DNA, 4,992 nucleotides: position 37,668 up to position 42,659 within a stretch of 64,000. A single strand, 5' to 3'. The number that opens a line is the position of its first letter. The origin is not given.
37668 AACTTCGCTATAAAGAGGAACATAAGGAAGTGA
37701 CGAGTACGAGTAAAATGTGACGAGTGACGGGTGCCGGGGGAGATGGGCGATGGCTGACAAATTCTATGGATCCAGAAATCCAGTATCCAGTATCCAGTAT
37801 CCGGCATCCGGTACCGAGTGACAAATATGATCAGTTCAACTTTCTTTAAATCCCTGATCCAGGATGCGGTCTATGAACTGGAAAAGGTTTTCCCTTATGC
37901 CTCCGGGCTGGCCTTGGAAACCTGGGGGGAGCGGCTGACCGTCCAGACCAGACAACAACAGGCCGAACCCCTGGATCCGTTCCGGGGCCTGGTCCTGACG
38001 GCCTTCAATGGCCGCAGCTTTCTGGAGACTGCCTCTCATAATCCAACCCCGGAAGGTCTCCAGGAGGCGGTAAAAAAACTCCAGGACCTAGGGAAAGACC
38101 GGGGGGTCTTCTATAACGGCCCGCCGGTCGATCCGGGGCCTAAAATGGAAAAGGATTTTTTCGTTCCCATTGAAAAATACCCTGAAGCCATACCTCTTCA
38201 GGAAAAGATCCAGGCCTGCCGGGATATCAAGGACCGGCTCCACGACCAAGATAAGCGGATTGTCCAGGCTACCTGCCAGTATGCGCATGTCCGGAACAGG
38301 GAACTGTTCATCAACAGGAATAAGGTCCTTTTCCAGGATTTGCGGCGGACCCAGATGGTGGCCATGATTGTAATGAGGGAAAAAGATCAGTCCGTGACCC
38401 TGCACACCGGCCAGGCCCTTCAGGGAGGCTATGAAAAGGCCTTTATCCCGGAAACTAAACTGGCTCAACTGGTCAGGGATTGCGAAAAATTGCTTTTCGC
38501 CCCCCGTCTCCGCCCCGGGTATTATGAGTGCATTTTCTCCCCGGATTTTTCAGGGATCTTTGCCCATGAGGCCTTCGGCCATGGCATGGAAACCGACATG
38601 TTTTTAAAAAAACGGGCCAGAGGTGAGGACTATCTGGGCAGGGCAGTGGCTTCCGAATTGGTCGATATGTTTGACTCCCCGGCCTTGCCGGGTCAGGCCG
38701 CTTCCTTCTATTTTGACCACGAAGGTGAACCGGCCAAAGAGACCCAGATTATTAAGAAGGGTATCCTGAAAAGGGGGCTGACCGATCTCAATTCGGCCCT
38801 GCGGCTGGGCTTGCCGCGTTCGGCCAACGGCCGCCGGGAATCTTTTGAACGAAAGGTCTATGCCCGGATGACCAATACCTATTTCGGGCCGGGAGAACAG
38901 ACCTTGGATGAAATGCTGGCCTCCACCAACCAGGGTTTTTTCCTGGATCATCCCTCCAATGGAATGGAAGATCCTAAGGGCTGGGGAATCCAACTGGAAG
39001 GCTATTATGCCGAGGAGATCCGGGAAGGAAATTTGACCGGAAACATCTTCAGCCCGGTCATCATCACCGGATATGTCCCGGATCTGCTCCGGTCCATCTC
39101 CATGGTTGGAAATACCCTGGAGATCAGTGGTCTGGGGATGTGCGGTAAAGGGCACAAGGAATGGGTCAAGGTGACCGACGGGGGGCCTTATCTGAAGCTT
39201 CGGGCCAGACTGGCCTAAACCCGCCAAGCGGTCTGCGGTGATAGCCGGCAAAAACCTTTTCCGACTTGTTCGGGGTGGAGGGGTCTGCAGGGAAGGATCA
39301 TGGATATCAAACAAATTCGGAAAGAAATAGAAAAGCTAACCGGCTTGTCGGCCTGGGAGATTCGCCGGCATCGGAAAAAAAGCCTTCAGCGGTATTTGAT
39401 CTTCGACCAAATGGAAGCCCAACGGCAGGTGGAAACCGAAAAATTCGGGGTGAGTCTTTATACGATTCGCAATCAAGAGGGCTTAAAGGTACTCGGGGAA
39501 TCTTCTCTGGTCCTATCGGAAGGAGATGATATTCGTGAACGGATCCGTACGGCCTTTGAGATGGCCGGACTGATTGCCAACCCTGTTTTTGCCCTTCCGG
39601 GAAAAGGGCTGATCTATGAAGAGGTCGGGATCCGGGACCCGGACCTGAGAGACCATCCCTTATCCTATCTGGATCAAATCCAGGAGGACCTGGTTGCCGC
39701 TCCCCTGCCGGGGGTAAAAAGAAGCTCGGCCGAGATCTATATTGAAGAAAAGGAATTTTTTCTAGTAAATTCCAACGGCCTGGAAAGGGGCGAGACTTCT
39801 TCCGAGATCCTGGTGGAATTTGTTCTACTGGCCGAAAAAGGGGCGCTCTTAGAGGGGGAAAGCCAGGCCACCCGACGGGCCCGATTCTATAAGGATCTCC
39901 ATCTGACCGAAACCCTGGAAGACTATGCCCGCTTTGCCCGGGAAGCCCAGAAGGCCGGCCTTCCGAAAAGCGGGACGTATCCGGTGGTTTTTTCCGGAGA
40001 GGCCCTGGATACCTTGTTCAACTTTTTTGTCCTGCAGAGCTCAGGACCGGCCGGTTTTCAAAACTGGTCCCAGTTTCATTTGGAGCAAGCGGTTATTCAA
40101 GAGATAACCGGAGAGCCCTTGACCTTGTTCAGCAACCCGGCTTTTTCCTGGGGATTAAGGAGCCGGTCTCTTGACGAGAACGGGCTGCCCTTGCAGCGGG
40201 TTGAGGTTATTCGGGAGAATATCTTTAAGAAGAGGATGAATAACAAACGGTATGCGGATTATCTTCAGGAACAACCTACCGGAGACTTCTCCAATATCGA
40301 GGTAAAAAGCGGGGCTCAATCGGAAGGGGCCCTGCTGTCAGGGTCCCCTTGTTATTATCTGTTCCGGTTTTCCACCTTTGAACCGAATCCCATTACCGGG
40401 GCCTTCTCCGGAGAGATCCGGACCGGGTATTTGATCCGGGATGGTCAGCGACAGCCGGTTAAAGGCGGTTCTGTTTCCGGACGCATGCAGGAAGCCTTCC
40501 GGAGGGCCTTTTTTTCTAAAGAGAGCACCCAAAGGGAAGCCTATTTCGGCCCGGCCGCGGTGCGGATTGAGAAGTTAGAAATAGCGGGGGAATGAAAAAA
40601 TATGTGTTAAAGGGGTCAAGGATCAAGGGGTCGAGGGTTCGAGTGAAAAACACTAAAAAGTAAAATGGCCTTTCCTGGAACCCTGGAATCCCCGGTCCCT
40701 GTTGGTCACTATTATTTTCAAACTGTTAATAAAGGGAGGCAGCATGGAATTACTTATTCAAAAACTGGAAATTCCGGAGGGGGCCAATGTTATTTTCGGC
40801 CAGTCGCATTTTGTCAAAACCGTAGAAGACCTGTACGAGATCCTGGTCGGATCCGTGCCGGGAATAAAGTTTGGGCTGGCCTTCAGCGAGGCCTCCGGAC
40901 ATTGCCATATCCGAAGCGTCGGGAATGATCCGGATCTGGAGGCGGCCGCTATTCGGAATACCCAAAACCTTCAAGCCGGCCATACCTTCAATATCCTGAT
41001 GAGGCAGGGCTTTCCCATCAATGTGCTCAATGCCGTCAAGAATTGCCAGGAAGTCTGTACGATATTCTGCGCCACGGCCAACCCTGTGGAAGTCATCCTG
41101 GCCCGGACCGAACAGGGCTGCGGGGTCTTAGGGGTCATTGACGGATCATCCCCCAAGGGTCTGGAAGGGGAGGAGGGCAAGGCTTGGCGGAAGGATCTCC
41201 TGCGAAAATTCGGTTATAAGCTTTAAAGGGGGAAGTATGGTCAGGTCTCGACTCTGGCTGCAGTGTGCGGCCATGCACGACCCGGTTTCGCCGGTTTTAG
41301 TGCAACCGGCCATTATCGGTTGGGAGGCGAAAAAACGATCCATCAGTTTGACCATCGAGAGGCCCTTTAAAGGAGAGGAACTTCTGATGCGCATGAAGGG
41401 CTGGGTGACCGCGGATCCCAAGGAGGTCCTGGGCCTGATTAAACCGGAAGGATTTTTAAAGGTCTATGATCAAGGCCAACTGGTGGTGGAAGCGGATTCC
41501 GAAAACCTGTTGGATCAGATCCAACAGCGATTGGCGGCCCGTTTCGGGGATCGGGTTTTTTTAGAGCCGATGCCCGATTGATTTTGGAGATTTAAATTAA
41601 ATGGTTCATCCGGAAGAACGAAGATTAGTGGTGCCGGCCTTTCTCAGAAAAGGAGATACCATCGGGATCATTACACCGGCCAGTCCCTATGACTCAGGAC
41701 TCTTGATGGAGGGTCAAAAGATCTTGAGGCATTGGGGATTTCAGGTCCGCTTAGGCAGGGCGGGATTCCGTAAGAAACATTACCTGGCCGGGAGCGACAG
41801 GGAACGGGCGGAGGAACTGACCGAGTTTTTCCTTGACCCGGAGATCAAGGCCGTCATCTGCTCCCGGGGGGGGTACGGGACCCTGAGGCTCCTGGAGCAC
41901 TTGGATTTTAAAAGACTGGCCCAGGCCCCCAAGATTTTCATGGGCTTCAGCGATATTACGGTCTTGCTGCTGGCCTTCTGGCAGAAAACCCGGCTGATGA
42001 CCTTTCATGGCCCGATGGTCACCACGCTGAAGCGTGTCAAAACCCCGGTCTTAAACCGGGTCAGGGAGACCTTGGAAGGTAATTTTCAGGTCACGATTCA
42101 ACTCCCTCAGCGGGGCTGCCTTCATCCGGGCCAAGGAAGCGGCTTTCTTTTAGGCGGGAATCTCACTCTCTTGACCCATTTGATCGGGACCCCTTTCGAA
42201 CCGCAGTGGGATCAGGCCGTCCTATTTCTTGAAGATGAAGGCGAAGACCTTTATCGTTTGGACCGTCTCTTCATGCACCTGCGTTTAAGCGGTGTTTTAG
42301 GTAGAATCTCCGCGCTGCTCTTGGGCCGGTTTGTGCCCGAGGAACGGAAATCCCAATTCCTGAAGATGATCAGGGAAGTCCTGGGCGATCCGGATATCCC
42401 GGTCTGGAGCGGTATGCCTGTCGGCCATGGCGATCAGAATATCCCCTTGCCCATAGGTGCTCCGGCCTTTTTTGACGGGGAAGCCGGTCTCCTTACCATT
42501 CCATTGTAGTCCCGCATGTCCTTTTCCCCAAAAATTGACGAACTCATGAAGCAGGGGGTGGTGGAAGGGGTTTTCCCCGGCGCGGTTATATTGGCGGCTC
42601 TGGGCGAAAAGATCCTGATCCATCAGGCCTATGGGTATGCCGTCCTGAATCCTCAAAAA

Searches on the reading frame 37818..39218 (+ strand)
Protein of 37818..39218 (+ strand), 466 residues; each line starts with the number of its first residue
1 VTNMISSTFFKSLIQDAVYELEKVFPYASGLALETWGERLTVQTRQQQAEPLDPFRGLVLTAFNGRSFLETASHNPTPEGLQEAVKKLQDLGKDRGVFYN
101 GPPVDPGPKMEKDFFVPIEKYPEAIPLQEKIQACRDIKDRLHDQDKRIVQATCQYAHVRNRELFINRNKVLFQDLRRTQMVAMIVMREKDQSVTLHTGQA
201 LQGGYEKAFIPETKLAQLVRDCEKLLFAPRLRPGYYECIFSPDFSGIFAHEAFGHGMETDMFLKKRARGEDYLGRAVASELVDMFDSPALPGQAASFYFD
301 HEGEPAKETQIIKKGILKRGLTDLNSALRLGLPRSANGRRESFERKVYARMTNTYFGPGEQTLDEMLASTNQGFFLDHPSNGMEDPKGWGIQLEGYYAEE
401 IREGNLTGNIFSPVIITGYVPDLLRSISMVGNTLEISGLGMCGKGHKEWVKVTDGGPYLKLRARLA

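Call 69: search_protein_families(library=ncbifam, proteins=[window:37818-39218:+], max_evalue=1e-10)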
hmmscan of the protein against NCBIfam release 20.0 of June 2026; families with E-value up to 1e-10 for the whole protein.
window:37818-39218:+ (466 aa): 2 families
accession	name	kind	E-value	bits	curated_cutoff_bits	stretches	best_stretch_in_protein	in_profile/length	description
NF040952.1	Arch_mtprotase_TldD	equivalog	7.7e-53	179.8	635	1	116-462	94-438/443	zinc metalloprotease TldD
NF008006.0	PRK10735.1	equivalog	1.3e-30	106.3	513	1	125-461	129-472/481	metalloprotease TldD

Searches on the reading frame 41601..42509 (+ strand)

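Call 70: search_protein_families(library=ncbifam, proteins=[window:41601-42509:+], max_evalue=1e-10)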
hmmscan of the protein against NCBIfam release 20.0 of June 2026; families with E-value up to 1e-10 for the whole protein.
window:41601-42509:+ (302 aa): 1 family
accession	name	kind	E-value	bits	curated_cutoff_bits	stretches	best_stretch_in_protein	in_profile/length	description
NF008424.0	PRK11253.1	equivalog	1.4e-44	152.4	378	1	21-293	7-291/308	muramoyltetrapeptide carboxypeptidase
